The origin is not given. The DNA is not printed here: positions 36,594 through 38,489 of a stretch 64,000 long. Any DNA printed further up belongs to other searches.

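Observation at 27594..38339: AT-rich sialic/nonulosonic-acid glycan island (neuBCA + ACP/FkbH + four orphan transferase-like genes) next to a tRNA-Leu scar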

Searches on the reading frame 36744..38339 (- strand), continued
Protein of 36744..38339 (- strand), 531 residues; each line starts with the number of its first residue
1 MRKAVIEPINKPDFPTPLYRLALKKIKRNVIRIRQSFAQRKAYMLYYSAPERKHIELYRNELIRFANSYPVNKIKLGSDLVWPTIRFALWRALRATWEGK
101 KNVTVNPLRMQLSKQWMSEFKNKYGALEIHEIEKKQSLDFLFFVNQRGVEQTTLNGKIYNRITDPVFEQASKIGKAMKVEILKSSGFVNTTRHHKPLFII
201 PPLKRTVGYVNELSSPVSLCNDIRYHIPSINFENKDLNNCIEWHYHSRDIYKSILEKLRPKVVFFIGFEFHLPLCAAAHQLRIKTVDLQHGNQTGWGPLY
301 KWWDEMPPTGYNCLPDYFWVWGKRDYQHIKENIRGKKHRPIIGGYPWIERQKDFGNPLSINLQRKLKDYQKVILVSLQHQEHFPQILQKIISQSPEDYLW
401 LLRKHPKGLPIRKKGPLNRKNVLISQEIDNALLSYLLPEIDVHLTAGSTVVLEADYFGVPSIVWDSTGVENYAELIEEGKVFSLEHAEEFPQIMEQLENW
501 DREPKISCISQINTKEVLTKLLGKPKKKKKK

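Call 38: search_protein_families(library=pfam, proteins=[L013:679-2025:+, L013:2030-2800:+, L013:2797-3456:+, L013:3457-4788:+, L013:8899-9867:+, L013:11503-12570:+, L013:15003-16151:+, L013:16226-18181:-, L013:18296-19201:-, L013:19712-20857:-], max_evalue=0.001)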
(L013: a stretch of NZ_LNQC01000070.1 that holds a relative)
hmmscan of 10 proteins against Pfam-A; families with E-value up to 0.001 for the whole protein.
L013:679-2025:+ (448 aa): 1 family
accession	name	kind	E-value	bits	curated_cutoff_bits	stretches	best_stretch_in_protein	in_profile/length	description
PF05159.20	Capsule_synth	-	7e-37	128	20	2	198-351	139-310/310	Capsule polysaccharide biosynthesis protein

L013:2030-2800:+ (256 aa): 1 family
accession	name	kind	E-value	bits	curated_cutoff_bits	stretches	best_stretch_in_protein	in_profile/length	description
PF01061.29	ABC2_membrane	-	2.9e-13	50.3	26.9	1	11-218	3-211/211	ABC-2 type transporter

L013:2797-3456:+ (219 aa): 2 families
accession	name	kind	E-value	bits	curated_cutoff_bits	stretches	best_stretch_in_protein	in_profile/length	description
PF00005.33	ABC_tran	-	3.5e-16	60.5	25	1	22-151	2-137/137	ABC transporter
PF02463.25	SMC_N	-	0.00045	20.2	40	0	140-186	158-204/220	RecF/RecN/SMC N terminal domain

L013:3457-4788:+ (443 aa): 1 family
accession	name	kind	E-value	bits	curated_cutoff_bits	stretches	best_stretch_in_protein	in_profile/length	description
PF12795.12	MscS_porin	-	1.5e-05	25.2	34.4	1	258-399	52-184/238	Mechanosensitive ion channel porin domain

L013:8899-9867:+ (322 aa): 1 family
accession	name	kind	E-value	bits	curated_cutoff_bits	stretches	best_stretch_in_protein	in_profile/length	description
PF01522.26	Polysacc_deac_1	-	1.1e-16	61.4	23.1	1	199-289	47-122/124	Polysaccharide deacetylase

L013:11503-12570:+ (355 aa): 2 families
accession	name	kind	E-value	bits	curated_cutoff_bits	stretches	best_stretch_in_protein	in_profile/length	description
PF13508.13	Acetyltransf_7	-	1.9e-05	25.4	27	1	50-133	3-83/84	Acetyltransferase (GNAT) domain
PF00583.31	Acetyltransf_1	-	9.6e-05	23.1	20.7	1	33-132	19-116/116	Acetyltransferase (GNAT) family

L013:15003-16151:+ (382 aa): 1 family
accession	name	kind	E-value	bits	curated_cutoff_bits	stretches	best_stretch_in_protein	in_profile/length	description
PF05159.20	Capsule_synth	-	3e-38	132.5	20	2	193-355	127-297/310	Capsule polysaccharide biosynthesis protein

L013:16226-18181:- (651 aa): 1 family
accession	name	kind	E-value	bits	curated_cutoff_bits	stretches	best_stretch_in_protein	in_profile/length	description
PF13229.12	Beta_helix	-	0.00024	21.2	25.9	0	369-454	66-139/158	Right handed beta helix region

L013:18296-19201:- (301 aa): 1 family
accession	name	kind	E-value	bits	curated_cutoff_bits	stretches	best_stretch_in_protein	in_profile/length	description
PF01061.29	ABC2_membrane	-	5.4e-13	49.4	26.9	1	55-262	3-211/211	ABC-2 type transporter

L013:19712-20857:- (381 aa): 1 family
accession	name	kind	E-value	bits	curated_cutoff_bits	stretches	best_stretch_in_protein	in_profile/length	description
PF00353.25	HemolysinCabind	-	2.5e-21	75.7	23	5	228-263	1-36/36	RTX calcium-binding nonapeptide repeat (4 copies)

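Call 85: search_protein_families(library=pfam, proteins=[L003:7845-8072:+, L002:19185-19469:-, L004:5904-6194:+, L008:5939-6217:+, L002:12641-14011:+, L010:13672-14754:+, L010:14745-15737:-], max_evalue=1)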
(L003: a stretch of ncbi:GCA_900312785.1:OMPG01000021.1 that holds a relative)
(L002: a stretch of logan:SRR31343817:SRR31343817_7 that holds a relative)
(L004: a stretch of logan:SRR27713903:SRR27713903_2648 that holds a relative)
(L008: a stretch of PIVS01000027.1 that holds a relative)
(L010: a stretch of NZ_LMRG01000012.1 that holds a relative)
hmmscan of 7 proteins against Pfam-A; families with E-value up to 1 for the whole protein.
L003:7845-8072:+ (75 aa): 1 family
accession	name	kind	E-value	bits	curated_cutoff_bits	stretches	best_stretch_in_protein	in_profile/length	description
PF00550.31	PP-binding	-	1.5e-06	28.8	20.8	1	5-70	1-65/67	Phosphopantetheine attachment site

L002:19185-19469:- (94 aa): 0 families

L004:5904-6194:+ (96 aa): 0 families

L008:5939-6217:+ (92 aa): 1 family
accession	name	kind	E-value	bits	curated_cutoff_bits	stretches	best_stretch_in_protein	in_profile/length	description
PF01933.23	CofD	-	0.13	11.8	30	1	17-68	164-216/290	2-phospho-L-lactate transferase CofD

L002:12641-14011:+ (457 aa): 24 families
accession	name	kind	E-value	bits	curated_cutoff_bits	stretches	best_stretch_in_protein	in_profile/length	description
PF07719.23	TPR_2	-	7.6e-18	63.5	27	4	254-285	3-34/34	Tetratricopeptide repeat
PF00515.34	TPR_1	-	5.8e-15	54.8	27.8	2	356-387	2-33/34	Tetratricopeptide repeat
PF13432.12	TPR_16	-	4.4e-12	46.7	32.7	2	257-317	2-62/65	Tetratricopeptide repeat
PF13181.12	TPR_8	-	9.2e-12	44.6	25.7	2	326-354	6-34/34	Tetratricopeptide repeat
PF13431.12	TPR_17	-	5.9e-08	32.8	24.4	2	345-375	3-33/34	Tetratricopeptide repeat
PF13174.12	TPR_6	-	4.1e-07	30.7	26.3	1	290-318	4-32/33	Tetratricopeptide repeat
PF13424.12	TPR_12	-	4.7e-07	30.4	30.1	3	326-385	8-75/77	Tetratricopeptide repeat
PF13428.12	TPR_14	-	3e-05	24.7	23.5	0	290-324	5-39/44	Tetratricopeptide repeat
PF13414.12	TPR_11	-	0.00023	21.2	26.8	1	332-369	5-42/42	TPR repeat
PF12146.15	Hydrolase_4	-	0.0003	20.6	27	1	57-126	50-121/239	Serine aminopeptidase, S33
PF14559.12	TPR_19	-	0.00076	20.2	25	1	297-342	2-46/68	Tetratricopeptide repeat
PF13371.12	TPR_9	-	0.00086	19.7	35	1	342-393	16-63/73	Tetratricopeptide repeat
PF05728.18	UPF0227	-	0.0013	19.1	21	1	58-122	34-97/187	Uncharacterised protein family (UPF0227)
PF13374.12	TPR_10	-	0.0028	18.1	27.5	0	361-380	8-27/42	Tetratricopeptide repeat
PF13176.12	TPR_7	-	0.007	16.8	27.9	1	358-387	2-31/36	Tetratricopeptide repeat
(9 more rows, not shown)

L010:13672-14754:+ (360 aa): 7 families
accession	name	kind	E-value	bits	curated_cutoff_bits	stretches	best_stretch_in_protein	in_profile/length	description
PF00583.31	Acetyltransf_1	-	4.2e-08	33.9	20.7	1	49-112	28-86/116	Acetyltransferase (GNAT) family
PF13508.13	Acetyltransf_7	-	6.2e-08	33.3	27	1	54-136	3-83/84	Acetyltransferase (GNAT) domain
PF13673.13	Acetyltransf_10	-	3.1e-07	30.8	23.6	1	52-139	29-111/128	Acetyltransferase (GNAT) domain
PF13527.13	Acetyltransf_9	-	5.1e-07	30.2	25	1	39-108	28-95/127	Acetyltransferase (GNAT) domain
PF13302.13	Acetyltransf_3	-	0.039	15.1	25.4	1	56-112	56-106/138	Acetyltransferase (GNAT) domain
PF13880.12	Acetyltransf_13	-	0.049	13.9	22.8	1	93-126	12-43/69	ESCO1/2 acetyl-transferase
PF02474.21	NodA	-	0.091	12.8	22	1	57-132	56-133/195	Nodulation protein A (NodA)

L010:14745-15737:- (330 aa): 1 family
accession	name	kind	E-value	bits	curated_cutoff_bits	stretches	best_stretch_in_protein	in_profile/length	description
PF01976.22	DUF116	-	0.18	11.7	25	1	135-187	78-130/155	Protein of unknown function DUF116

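Call 89: search_protein_families(library=pfam, proteins=[L009:1315-3450:+, L009:4567-6432:+, L009:12360-14408:+, L009:14415-15377:+, L016:6285-9989:+, L016:1723-4620:+, L016:10016-10963:+, L016:13473-14660:+, L015:7480-8556:+, L008:1272-2954:+], max_evalue=0.001)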
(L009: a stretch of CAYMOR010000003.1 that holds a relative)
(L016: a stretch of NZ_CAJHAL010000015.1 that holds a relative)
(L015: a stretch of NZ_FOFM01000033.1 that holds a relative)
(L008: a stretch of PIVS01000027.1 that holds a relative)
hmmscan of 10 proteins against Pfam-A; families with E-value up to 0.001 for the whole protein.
L009:1315-3450:+ (711 aa): 1 family
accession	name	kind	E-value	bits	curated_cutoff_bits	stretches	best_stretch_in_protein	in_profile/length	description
PF05159.20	Capsule_synth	-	8.4e-92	308.4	20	4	179-326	145-310/310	Capsule polysaccharide biosynthesis protein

L009:4567-6432:+ (621 aa): 1 family
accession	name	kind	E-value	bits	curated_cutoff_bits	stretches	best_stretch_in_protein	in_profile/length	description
PF13084.11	DUF3943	-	5.9e-29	100.5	27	1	202-304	3-108/108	Domain of unknown function (DUF3943)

L009:12360-14408:+ (682 aa): 3 families
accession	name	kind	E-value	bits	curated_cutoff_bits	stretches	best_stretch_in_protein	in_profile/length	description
PF00355.32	Rieske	-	3.3e-08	33.7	20.3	1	66-120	23-81/88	Rieske [2Fe-2S] domain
PF12706.13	Lactamase_B_2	-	1.3e-07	31.9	27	1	175-320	3-164/200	Beta-lactamase superfamily domain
PF13483.12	Lactamase_B_3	-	5.5e-07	30.1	24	1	159-225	3-57/160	Beta-lactamase superfamily domain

L009:14415-15377:+ (320 aa): 3 families
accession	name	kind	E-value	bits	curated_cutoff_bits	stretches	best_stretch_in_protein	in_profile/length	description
PF08241.18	Methyltransf_11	-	1.9e-09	38.4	21.2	1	101-158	41-94/95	Methyltransferase domain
PF13649.12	Methyltransf_25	-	2.2e-07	31.9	27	1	95-155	31-97/97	Methyltransferase domain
PF13489.12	Methyltransf_23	-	3.5e-05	24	27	1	102-280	61-159/164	Methyltransferase domain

L016:6285-9989:+ (1234 aa): 1 family
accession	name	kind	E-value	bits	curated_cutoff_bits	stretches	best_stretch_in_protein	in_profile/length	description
PF01408.29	GFO_IDH_MocA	-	5.5e-08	34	24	1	904-1034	3-120/120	Oxidoreductase family, NAD-binding Rossmann fold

L016:1723-4620:+ (965 aa): 0 families

L016:10016-10963:+ (315 aa): 0 families

L016:13473-14660:+ (395 aa): 1 family
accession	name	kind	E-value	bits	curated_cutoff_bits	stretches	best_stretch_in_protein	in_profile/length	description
PF04464.20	Glyphos_transf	-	2.3e-17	63.4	22.1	1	133-293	161-324/367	CDP-Glycerol:Poly(glycerophosphate) glycerophosphotransferase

L015:7480-8556:+ (358 aa): 3 families
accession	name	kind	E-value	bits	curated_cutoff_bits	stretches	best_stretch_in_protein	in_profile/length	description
PF13508.13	Acetyltransf_7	-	9.4e-06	26.4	27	1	50-133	3-83/84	Acetyltransferase (GNAT) domain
PF00583.31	Acetyltransf_1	-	5.7e-05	23.8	20.7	1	30-110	14-87/116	Acetyltransferase (GNAT) family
PF13527.13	Acetyltransf_9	-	6.6e-05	23.4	25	1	49-134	40-126/127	Acetyltransferase (GNAT) domain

L008:1272-2954:+ (560 aa): 3 families
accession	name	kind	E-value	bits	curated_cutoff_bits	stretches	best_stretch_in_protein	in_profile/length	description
PF02563.21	Poly_export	-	1.2e-13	51.5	28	1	83-153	4-73/77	Polysaccharide biosynthesis/export protein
PF22461.2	SLBB_2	-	3.6e-12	46.6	27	1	164-240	3-79/79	SLBB domain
PF10531.15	SLBB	-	1.5e-11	44.4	27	1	459-508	3-53/55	SLBB domain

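Call 91: fold_search(model_id=the predicted structure, library=pdb)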
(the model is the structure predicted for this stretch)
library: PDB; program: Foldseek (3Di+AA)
matches with E <= 10: 1108; with E <= 0.001: 204
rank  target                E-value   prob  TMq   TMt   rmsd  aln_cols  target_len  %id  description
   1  4fkz_A                4.3e-10  1.00  0.42  0.54   8.0       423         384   13  Crystal structure of Bacillus subtilis UDP-GlcNAc 2-epimerase in complex with UDP-GlcNAc and UDP (released 2013-05-08)
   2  1f6d_A                8.6e-10  1.00  0.45  0.60   7.7       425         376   16  THE STRUCTURE OF UDP-N-ACETYLGLUCOSAMINE 2-EPIMERASE FROM E. COLI. (released 2000-12-13)
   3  3beo_A                1.2e-09  1.00  0.41  0.55   8.5       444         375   14  A Structural Basis for the allosteric regulation of non-hydrolyzing UDP-GlcNAc 2-epimerases (released 2008-02-19)
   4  6vlb_A                1.3e-09  1.00  0.41  0.56   7.4       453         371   13  Crystal structure of ligand-free UDP-GlcNAc 2-epimerase from Neisseria meningitidis (released 2020-11-11)
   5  3dzc_A                1.4e-09  1.00  0.41  0.55   8.3       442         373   14  2.35 Angstrom resolution structure of WecB (VC0917), a UDP-N-acetylglucosamine 2-epimerase from Vibrio cholerae. (released 2008-08-12)
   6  6vlb_B                1.7e-09  1.00  0.40  0.54  11.4       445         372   15  Crystal structure of ligand-free UDP-GlcNAc 2-epimerase from Neisseria meningitidis (released 2020-11-11)
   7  8sxw_C                1.9e-09  1.00  0.47  0.66   6.0       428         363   12  X-ray crystal structure of UDP- 2,3-diacetamido-2,3-dideoxy-glucuronic acid-2-epimerase from Thermus thermophilus stra (released 2023-09-13)
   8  8sxw_A                2.7e-09  1.00  0.46  0.64   6.2       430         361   12  X-ray crystal structure of UDP- 2,3-diacetamido-2,3-dideoxy-glucuronic acid-2-epimerase from Thermus thermophilus stra (released 2023-09-13)
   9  1f6d_B                2.8e-09  1.00  0.44  0.59   7.7       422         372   17  THE STRUCTURE OF UDP-N-ACETYLGLUCOSAMINE 2-EPIMERASE FROM E. COLI. (released 2000-12-13)
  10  3ot5_A                4.0e-09  1.00  0.43  0.58   7.2       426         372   13  2.2 Angstrom Resolution Crystal Structure of putative UDP-N-acetylglucosamine 2-epimerase from Listeria monocytogenes (released 2010-09-22)
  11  1f6d_D                5.0e-09  1.00  0.46  0.62   7.5       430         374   16  THE STRUCTURE OF UDP-N-ACETYLGLUCOSAMINE 2-EPIMERASE FROM E. COLI. (released 2000-12-13)
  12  5enz_A                6.2e-09  1.00  0.45  0.62   7.5       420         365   12  S. aureus MnaA-UDP co-structure (released 2016-04-27)
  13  8sxw_D                6.6e-09  1.00  0.46  0.64   6.0       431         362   12  X-ray crystal structure of UDP- 2,3-diacetamido-2,3-dideoxy-glucuronic acid-2-epimerase from Thermus thermophilus stra (released 2023-09-13)
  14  1f6d_C                6.6e-09  1.00  0.44  0.60   6.7       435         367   16  THE STRUCTURE OF UDP-N-ACETYLGLUCOSAMINE 2-EPIMERASE FROM E. COLI. (released 2000-12-13)
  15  5enz_B                8.3e-09  1.00  0.41  0.56   7.4       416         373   12  S. aureus MnaA-UDP co-structure (released 2016-04-27)
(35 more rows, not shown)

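Call 92: search_solved_structures(query=A1, max_evalue=0.02, show_alignments=1)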
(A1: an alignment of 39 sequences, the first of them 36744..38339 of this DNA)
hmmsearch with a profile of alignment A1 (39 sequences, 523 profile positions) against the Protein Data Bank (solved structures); distinct sequences matched with E-value up to 0.02: 2.
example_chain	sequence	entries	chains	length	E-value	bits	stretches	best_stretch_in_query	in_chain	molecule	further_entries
5wc6_M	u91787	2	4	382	0.011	17.4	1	211-280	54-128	SiaD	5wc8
5wcn_M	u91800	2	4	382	0.011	17.4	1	211-280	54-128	SiaD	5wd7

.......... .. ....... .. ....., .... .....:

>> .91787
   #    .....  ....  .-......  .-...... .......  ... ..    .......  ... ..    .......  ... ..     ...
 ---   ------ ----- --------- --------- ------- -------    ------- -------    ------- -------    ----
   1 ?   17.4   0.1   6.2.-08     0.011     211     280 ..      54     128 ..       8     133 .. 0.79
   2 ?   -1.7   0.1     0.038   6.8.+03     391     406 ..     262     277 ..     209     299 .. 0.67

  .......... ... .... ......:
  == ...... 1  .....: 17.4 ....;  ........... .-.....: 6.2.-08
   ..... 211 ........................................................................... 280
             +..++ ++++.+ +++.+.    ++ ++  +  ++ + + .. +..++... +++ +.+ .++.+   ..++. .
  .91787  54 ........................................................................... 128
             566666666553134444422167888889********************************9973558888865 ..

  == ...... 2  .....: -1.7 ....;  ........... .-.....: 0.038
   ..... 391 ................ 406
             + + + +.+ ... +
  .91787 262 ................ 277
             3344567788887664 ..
